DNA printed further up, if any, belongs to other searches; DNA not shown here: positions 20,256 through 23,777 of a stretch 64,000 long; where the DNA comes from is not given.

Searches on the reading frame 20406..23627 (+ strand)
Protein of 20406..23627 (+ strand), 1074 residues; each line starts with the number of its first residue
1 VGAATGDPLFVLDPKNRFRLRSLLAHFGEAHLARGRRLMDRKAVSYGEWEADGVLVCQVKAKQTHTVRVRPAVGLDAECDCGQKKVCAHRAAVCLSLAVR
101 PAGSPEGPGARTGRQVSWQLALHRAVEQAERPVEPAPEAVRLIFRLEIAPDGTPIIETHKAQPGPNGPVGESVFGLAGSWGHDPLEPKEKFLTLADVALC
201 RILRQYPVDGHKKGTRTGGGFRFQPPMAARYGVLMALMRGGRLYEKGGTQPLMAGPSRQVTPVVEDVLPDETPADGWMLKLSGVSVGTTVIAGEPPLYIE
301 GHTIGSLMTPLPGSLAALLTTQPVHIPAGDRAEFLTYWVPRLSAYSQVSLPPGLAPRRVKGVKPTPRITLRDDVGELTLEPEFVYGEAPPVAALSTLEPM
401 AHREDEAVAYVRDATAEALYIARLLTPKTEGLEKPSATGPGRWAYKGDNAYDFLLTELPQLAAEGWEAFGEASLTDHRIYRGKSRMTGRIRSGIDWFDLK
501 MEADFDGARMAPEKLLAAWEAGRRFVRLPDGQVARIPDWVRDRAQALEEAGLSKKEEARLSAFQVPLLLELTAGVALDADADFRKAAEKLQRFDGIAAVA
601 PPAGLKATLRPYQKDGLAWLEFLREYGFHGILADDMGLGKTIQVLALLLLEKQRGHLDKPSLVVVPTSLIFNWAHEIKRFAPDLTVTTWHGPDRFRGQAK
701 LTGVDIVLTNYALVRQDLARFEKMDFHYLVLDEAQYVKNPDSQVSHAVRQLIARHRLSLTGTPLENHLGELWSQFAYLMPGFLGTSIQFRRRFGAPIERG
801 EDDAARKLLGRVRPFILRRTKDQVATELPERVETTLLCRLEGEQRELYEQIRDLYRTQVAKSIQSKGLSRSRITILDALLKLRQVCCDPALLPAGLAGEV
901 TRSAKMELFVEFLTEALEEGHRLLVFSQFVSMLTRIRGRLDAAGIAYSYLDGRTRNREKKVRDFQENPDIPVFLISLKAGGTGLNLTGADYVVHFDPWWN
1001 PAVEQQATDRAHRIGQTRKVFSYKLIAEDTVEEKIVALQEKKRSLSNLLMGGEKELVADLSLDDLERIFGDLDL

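Call 48: search_protein_families(library=pfam, proteins=[window:20406-23627:+], max_evalue=0.00001)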
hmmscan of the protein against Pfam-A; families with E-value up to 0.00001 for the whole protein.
window:20406-23627:+ (1074 aa): 4 families
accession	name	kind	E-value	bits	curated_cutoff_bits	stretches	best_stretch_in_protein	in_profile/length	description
PF00176.29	SNF2-rel_dom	-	2.3e-69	234.1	24.9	1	612-890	1-289/290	SNF2-related domain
PF00271.37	Helicase_C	-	7.3e-21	74.9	23.5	1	905-1015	2-110/110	Helicase conserved C-terminal domain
PF08455.15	SNF2_assoc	-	3.6e-16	59.5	27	1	321-594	104-366/373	Bacterial SNF2 helicase associated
PF04851.21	ResIII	-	2.8e-08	34.3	22.5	1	608-763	3-162/164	Type III restriction enzyme, res subunit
